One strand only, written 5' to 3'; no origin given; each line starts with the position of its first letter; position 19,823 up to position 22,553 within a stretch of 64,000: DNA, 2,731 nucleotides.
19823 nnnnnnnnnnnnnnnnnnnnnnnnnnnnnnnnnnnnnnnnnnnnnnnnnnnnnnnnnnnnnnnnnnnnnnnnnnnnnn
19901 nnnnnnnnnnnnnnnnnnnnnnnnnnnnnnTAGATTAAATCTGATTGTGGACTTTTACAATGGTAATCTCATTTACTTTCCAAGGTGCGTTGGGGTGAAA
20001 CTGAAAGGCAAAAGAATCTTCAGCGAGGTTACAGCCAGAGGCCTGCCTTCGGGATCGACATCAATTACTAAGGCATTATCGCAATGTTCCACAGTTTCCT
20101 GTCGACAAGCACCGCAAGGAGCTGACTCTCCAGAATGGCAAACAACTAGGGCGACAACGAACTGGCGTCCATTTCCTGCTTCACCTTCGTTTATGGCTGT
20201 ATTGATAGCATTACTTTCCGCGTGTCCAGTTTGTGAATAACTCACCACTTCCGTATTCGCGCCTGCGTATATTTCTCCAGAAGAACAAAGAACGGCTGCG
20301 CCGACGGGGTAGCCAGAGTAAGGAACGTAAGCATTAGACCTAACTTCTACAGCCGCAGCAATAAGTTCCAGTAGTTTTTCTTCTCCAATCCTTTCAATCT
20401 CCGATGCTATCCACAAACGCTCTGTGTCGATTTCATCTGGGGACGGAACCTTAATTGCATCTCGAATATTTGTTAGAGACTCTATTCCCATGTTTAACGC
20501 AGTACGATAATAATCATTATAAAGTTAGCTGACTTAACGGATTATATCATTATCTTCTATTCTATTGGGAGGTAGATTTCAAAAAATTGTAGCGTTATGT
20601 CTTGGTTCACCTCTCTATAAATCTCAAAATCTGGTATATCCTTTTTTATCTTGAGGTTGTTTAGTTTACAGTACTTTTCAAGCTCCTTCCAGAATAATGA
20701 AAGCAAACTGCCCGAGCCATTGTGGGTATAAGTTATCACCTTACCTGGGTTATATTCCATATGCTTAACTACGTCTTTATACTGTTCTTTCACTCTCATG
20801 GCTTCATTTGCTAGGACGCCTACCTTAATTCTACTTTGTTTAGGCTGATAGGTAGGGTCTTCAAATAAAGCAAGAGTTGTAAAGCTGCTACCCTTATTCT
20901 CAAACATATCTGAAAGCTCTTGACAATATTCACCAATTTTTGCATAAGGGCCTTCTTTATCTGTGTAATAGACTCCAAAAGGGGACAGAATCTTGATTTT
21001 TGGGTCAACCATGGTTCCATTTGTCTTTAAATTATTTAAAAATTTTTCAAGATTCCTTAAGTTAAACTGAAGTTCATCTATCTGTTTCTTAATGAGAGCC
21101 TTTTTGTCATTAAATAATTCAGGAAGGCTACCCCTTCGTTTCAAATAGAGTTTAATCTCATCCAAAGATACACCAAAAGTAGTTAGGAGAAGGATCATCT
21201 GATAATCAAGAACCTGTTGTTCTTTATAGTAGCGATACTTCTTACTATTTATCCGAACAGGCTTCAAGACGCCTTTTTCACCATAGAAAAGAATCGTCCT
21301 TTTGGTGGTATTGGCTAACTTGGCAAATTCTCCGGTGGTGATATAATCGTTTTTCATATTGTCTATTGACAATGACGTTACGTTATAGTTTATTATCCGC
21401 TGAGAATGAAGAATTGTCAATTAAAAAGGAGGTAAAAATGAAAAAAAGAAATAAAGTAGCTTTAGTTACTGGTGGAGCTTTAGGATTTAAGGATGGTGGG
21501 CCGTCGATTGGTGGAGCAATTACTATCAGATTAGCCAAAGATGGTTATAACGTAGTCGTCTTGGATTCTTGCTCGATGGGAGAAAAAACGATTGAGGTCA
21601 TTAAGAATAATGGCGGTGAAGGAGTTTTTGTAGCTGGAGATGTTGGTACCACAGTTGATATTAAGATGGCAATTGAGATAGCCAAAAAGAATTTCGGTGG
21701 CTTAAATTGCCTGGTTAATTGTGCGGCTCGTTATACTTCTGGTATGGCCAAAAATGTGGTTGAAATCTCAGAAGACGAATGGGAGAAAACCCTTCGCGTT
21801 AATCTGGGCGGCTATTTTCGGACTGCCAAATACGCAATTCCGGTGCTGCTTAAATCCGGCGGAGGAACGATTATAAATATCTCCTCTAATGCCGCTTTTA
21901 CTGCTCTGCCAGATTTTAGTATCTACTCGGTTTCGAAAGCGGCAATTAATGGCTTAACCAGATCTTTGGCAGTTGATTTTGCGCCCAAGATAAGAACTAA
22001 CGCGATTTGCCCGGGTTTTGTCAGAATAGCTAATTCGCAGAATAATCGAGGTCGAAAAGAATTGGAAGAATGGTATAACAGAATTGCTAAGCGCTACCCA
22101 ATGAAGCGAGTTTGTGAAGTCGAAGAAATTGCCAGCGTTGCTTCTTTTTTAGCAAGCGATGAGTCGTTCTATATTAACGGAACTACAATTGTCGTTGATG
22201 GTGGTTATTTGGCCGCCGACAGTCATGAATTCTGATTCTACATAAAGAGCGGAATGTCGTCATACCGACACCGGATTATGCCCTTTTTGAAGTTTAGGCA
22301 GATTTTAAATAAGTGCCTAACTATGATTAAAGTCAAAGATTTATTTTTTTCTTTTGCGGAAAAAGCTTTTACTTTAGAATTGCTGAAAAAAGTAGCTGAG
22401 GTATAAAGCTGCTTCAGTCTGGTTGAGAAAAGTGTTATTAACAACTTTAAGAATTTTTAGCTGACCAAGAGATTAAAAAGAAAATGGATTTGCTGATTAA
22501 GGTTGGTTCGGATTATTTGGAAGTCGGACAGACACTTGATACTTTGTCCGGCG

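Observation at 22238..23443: Gene-decay zone: internally deleted ABC-F paralog, uvrA 3' fragment with in-frame stop, and a frameshifted ORF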

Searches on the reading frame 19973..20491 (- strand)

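Call 9: search_protein_families(library=pfam, proteins=[window:19973-20491:-], max_evalue=0.01)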
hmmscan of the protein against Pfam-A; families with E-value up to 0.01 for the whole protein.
window:19973-20491:- (172 aa): 2 families
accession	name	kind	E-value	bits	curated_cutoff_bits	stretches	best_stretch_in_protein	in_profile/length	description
PF00383.29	dCMP_cyt_deam_1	-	1.7e-14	54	25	1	40-141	4-98/102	Cytidine and deoxycytidylate deaminase zinc-binding region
PF08211.18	dCMP_cyt_deam_2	-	8.6e-07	29.7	25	1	38-104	39-105/130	Cytidine and deoxycytidylate deaminase zinc-binding region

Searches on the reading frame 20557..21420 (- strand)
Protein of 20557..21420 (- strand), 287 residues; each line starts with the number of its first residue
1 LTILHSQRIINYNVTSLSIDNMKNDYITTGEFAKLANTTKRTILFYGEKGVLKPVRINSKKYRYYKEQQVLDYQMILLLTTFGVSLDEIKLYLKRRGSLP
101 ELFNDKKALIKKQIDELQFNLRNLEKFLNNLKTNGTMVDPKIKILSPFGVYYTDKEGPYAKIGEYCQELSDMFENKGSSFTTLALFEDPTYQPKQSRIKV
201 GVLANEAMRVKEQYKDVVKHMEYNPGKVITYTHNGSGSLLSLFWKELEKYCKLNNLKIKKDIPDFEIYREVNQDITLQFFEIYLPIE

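Call 9: search_protein_families(library=pfam, proteins=[window:20557-21420:-], max_evalue=0.01)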
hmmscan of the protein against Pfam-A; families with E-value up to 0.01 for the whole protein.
window:20557-21420:- (287 aa): 4 families
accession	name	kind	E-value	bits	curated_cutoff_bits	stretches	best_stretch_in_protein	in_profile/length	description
PF13411.12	MerR_1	-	1.8e-13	50.8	21.6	1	28-94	2-67/69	MerR HTH family regulatory protein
PF00376.29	MerR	-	4.9e-09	36.3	28.2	1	28-65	1-38/38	MerR family regulatory protein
PF06445.20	GyrI-like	-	8.3e-08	33.1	26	1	139-286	2-154/155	GyrI-like small molecule binding domain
PF14523.12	Syntaxin_2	-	0.0046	17.4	26.5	0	110-220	5-96/134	Syntaxin-like protein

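Call 11: search_protein_families(library=ncbifam, proteins=[window:20557-21420:-], max_evalue=0.01)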
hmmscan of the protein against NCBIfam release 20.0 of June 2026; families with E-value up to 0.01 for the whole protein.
window:20557-21420:- (287 aa): 12 families
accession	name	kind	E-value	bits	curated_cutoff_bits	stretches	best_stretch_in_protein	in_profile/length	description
TIGR02043.1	ZntR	equivalog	4.5e-10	39.8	167.95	1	29-133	4-109/131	Zn(2+)-responsive transcriptional regulator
NF007069.0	PRK09514.1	equivalog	1.1e-09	38.4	143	1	29-132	4-108/141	Zn(2+)-responsive transcriptional regulator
NF053782.1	ChlnTransRegdde3219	equivalog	3.2e-09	36.7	450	1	23-126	4-104/278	choline utilization transcriptional activator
TIGR02044.1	CueR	equivalog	4.8e-09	36.4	147.4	1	29-132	3-106/127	Cu(I)-responsive transcriptional regulator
TIGR02047.1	CadR-PbrR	equivalog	5.1e-08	33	151.45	1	29-133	3-107/127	Cd(II)/Pb(II)-responsive transcriptional regulator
TIGR02051.1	MerR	equivalog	6.2e-08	32.9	150.85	1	29-132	2-106/124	mercury resistance transcriptional regulator MerR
NF010315.0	PRK13752.1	subfamily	7e-05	22.9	261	1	25-94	6-75/144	mercury resistance transcriptional regulator MerR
NF007590.0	PRK10227.1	equivalog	0.00021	21.3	244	1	31-108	5-75/135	Cu(I)-responsive transcriptional regulator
NF047377.1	heat_HspR_dupli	exception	0.00032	20.3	300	1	33-126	12-105/214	heat shock protein transcriptional repressor HspR, fused homodimer type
NF041849.1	trans_regNmlR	equivalog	0.00047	20.2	175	1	37-132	11-106/117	stress response transcriptional regulator NmlR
NF047375.1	HeatShock_HspR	equivalog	0.00069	19.6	105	1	32-109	9-86/92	heat shock protein transcriptional repressor HspR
TIGR01950.1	SoxR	equivalog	0.0017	18.1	116.9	1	27-95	2-69/142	redox-sensitive transcriptional activator SoxR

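Call 54: find_related_loci(query=A3, collection=metagenome_contigs, flank=10000)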
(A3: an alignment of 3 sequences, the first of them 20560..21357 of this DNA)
Query A3 (266 aa) in metagenome_contigs; peptide patterns used: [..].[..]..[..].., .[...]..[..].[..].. (x = any residue, [..] = any of these).
599 stretches matched a pattern (row limit reached: there are more); 125 encode a relative of the query (tblastn E <= 1e-3); the best 80 are kept; 80 distinct loci.
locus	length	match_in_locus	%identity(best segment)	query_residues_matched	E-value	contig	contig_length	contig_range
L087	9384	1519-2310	76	3-266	3e-139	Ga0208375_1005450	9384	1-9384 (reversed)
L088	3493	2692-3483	76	3-266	6e-144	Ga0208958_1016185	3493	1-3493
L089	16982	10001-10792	76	3-266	5e-137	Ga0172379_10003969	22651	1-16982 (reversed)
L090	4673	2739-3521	75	6-266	1e-135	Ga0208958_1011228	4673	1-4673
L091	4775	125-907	75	6-266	2e-135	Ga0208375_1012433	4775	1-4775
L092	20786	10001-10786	74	4-265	8e-131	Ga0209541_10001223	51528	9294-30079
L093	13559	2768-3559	68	3-266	9e-124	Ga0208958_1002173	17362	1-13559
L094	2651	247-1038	67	3-266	3e-127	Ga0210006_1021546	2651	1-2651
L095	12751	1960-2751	67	3-266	3e-121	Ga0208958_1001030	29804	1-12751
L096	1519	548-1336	67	3-265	3e-131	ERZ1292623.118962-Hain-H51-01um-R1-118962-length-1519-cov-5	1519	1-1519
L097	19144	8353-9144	67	3-266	3e-121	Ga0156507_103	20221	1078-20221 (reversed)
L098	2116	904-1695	67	3-266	3e-128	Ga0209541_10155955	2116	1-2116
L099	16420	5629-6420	67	3-266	5e-121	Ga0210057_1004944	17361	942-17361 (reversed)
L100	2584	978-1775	65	1-266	3e-126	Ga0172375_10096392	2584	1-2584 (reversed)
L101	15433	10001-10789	67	3-265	3e-120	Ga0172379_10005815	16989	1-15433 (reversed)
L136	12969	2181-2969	56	3-265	2e-100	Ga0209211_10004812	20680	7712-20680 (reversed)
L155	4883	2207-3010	43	6-266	2e-64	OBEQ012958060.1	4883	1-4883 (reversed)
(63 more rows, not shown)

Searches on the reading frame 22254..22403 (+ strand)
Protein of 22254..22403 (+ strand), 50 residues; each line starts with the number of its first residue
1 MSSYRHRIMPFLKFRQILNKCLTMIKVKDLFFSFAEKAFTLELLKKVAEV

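Call 11: search_protein_families(library=ncbifam, proteins=[window:22254-22403:+], max_evalue=0.01)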
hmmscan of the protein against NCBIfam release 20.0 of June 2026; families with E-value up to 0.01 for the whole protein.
seq(50 aa): 0 families
